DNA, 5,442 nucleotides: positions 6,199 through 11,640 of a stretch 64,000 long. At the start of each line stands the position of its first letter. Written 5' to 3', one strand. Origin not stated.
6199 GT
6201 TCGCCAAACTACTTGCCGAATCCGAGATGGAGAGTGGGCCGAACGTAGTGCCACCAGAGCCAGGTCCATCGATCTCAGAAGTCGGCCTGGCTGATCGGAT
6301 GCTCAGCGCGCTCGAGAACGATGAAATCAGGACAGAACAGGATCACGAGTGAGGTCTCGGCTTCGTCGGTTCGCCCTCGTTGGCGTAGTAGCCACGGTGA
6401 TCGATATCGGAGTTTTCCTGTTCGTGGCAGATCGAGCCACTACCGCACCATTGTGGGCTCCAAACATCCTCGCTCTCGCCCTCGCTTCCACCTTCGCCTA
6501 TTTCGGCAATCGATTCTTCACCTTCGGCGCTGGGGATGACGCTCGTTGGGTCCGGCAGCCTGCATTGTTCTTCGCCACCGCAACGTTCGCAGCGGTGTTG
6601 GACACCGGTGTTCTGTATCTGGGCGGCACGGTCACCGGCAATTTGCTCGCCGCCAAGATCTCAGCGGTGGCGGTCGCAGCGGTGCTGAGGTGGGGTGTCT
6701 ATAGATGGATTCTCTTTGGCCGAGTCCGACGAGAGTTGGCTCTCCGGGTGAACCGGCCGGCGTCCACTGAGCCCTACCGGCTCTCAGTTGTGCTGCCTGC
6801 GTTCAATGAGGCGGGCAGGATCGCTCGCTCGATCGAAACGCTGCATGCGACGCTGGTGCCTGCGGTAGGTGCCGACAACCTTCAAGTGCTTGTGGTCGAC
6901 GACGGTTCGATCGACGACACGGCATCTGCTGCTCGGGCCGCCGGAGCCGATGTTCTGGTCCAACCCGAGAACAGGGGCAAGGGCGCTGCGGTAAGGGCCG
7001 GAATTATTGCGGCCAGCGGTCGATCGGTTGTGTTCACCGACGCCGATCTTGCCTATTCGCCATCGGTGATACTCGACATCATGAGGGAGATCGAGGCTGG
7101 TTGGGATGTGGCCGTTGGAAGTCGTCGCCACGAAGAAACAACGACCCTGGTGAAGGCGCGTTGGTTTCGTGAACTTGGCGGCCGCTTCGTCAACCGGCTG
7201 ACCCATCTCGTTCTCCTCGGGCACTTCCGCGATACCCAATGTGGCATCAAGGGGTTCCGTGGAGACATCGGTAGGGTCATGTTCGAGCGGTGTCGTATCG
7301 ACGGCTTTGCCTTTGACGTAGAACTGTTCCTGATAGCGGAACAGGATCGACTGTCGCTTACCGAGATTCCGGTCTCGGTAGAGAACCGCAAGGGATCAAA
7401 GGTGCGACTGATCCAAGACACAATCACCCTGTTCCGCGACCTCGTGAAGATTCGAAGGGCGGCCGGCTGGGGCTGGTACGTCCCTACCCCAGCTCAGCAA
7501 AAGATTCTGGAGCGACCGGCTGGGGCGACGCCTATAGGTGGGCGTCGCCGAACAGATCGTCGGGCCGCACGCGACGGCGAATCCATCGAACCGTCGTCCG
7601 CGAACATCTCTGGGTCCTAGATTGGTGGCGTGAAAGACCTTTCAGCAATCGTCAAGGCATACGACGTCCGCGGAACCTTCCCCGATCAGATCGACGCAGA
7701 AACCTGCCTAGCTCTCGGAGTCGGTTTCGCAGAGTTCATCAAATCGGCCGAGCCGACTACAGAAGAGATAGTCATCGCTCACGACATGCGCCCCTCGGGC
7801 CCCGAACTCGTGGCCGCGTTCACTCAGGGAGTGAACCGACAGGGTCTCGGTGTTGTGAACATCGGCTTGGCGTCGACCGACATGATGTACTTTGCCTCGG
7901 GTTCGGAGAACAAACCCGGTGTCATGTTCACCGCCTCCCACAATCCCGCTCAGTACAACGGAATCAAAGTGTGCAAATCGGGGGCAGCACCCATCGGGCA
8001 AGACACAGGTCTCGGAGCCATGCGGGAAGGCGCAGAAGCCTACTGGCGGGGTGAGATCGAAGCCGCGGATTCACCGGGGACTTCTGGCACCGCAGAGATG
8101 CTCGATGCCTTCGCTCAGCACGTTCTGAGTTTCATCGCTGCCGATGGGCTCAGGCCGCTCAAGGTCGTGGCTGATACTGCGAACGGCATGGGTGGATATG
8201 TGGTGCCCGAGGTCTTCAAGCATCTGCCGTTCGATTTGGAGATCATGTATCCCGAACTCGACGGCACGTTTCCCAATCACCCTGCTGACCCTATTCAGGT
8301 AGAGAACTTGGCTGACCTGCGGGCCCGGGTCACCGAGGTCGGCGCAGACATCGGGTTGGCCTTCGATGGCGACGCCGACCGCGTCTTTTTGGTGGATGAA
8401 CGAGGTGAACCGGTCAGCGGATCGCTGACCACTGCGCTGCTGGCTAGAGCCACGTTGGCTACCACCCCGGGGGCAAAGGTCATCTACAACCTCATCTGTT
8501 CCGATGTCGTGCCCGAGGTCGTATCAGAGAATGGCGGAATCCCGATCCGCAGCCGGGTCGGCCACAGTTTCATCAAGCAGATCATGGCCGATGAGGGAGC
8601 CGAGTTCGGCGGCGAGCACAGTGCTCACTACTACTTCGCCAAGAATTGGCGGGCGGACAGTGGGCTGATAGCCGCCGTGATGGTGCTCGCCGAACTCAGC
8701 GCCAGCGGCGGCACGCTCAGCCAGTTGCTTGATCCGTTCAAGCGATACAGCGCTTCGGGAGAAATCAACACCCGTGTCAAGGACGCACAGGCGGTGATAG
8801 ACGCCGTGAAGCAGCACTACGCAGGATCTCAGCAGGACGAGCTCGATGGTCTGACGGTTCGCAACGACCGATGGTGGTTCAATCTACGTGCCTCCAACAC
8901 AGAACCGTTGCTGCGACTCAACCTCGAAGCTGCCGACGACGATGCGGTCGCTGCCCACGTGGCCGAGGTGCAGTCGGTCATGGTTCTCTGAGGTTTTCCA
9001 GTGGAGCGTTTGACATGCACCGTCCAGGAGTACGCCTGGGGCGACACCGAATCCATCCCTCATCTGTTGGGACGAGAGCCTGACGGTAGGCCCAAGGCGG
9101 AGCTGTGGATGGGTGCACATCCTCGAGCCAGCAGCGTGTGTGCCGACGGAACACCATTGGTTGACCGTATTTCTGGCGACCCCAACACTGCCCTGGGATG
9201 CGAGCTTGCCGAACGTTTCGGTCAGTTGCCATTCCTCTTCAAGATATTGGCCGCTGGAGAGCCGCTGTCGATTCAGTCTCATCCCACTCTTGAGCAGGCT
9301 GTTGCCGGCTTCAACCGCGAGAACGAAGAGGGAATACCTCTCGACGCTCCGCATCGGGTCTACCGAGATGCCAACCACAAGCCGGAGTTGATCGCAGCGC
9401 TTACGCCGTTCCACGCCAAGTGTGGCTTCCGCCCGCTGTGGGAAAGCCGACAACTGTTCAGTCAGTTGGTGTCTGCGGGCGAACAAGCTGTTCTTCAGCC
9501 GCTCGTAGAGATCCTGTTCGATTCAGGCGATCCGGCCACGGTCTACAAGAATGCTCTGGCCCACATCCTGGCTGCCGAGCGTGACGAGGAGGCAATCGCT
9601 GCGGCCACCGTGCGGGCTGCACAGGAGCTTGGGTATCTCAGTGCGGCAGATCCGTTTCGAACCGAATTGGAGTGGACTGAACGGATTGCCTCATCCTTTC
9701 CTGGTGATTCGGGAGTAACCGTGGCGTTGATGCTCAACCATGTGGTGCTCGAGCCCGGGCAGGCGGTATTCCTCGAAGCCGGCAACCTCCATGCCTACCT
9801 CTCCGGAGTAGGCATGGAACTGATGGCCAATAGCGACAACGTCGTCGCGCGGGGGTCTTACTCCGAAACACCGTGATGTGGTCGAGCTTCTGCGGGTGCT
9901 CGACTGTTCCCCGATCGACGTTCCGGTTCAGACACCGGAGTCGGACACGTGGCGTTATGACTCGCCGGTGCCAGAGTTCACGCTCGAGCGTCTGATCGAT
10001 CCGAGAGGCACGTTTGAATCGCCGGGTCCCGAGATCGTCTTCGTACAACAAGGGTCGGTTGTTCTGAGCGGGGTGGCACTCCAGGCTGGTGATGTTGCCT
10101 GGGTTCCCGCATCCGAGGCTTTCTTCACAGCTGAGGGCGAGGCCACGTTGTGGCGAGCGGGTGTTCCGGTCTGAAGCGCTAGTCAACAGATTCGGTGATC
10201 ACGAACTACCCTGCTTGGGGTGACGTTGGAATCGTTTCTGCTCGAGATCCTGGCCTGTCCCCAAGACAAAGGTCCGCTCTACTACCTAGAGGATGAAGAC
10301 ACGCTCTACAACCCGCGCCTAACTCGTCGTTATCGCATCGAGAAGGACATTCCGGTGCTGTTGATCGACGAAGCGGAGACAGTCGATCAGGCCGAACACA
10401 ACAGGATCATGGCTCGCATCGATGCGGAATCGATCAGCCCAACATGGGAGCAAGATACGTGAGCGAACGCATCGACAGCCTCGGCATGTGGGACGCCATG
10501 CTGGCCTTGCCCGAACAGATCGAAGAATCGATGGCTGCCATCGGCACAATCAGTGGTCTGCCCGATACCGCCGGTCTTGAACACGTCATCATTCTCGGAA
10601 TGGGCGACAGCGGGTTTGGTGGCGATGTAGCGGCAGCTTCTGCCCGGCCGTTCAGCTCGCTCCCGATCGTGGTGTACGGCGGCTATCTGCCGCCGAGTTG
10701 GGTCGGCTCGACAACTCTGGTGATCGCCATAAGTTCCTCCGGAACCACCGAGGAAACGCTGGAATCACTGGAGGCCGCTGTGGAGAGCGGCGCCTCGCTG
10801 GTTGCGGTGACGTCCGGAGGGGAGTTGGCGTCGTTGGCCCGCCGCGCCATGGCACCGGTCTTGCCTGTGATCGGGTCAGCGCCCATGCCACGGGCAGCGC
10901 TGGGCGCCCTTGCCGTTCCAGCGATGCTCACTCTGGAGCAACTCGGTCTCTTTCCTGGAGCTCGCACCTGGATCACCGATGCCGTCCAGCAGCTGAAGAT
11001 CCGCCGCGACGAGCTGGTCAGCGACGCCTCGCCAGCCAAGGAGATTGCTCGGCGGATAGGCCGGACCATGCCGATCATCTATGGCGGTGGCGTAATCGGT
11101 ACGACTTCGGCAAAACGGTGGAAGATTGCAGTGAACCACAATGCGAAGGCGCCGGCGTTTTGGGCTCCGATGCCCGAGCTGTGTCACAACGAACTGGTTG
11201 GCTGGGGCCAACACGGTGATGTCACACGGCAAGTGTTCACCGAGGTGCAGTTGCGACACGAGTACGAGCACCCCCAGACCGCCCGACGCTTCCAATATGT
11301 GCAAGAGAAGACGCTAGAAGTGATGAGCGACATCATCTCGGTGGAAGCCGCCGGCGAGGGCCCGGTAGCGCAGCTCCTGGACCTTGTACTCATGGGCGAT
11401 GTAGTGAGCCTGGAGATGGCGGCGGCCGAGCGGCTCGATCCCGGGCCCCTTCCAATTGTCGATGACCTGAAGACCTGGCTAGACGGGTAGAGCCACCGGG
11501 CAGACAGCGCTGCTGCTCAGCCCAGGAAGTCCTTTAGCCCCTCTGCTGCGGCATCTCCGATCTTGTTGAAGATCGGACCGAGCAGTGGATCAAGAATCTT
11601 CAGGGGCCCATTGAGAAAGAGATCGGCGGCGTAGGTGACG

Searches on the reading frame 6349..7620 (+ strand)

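Call 59: search_protein_families(library=pfam, proteins=[window:6349-7620:+], max_evalue=0.000001)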
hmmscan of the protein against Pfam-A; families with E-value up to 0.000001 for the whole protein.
window:6349-7620:+ (423 aa): 2 families
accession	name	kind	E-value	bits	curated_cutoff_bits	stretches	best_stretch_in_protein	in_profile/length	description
PF00535.33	Glycos_transf_2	-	2.2e-24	86.7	23.3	1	146-270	1-126/168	Glycosyl transferase family 2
PF04138.20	GtrA_DPMS_TM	-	1.5e-15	57.8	26.1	1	7-123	1-117/117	GtrA/DPMS, transmembrane domain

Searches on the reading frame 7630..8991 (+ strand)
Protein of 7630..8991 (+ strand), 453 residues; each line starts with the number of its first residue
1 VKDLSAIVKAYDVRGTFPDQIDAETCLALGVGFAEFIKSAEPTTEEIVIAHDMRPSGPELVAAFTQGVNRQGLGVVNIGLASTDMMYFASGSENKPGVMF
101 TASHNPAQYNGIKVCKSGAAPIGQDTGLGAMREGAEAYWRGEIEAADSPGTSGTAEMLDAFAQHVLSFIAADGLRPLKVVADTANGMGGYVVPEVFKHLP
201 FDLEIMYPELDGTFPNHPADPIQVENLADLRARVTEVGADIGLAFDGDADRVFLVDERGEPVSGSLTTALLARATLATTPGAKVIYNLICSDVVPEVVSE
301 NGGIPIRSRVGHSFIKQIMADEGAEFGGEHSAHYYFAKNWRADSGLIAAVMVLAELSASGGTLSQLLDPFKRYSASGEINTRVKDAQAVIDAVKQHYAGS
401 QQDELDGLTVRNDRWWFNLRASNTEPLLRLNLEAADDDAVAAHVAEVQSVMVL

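Call 59: search_protein_families(library=pfam, proteins=[window:7630-8991:+], max_evalue=0.000001)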
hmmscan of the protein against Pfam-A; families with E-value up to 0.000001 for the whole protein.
window:7630-8991:+ (453 aa): 4 families
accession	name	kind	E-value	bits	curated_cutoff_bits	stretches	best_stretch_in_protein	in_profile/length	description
PF02878.22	PGM_PMM_I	-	1.5e-29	102.9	22.5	1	8-126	4-123/138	Phosphoglucomutase/phosphomannomutase, alpha/beta/alpha domain I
PF02880.22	PGM_PMM_III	-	3.2e-23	82.5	20.7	1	267-373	5-115/115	Phosphoglucomutase/phosphomannomutase, alpha/beta/alpha domain III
PF02879.22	PGM_PMM_II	-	4.3e-23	82.2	29.3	1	161-259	3-103/103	Phosphoglucomutase/phosphomannomutase, alpha/beta/alpha domain II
PF00408.26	PGM_PMM_IV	-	5.1e-11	42.9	23.1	1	378-446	1-64/68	Phosphoglucomutase/phosphomannomutase, C-terminal domain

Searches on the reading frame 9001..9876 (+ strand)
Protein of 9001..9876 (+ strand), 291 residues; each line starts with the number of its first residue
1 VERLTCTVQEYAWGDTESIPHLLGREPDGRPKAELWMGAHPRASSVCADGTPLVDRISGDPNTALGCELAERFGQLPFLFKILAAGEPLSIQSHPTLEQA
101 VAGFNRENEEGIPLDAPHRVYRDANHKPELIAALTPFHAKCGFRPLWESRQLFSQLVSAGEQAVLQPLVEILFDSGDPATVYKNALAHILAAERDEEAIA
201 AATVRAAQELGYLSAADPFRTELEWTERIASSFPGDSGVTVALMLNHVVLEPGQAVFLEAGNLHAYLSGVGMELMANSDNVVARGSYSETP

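Call 59: search_protein_families(library=pfam, proteins=[window:9001-9876:+], max_evalue=0.000001)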
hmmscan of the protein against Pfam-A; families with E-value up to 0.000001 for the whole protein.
window:9001-9876:+ (291 aa): 1 family
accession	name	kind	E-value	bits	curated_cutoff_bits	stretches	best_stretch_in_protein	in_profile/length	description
PF20511.4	PMI_typeI_cat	-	3.5e-32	111.9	22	1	2-146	2-143/143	Phosphomannose isomerase type I, catalytic domain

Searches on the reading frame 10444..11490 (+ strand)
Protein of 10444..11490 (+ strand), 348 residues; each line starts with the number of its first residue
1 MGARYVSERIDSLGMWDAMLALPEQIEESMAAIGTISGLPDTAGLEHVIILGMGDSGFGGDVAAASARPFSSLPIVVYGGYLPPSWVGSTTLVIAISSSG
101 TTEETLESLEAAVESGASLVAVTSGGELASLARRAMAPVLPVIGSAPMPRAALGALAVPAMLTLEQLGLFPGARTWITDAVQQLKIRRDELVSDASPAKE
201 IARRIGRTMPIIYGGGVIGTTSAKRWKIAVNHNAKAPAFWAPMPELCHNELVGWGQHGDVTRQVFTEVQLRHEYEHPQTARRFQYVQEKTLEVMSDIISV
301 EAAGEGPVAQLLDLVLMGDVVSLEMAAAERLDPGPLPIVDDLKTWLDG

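Call 59: search_protein_families(library=pfam, proteins=[window:10444-11490:+], max_evalue=0.000001)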
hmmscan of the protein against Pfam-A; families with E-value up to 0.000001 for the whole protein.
window:10444-11490:+ (348 aa): 1 family
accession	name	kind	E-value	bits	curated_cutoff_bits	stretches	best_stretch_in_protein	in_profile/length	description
PF10432.14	bact-PGI_C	-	1.4e-34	119.7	24.5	1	196-344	3-149/151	Bacterial phospho-glucose isomerase C-terminal SIS domain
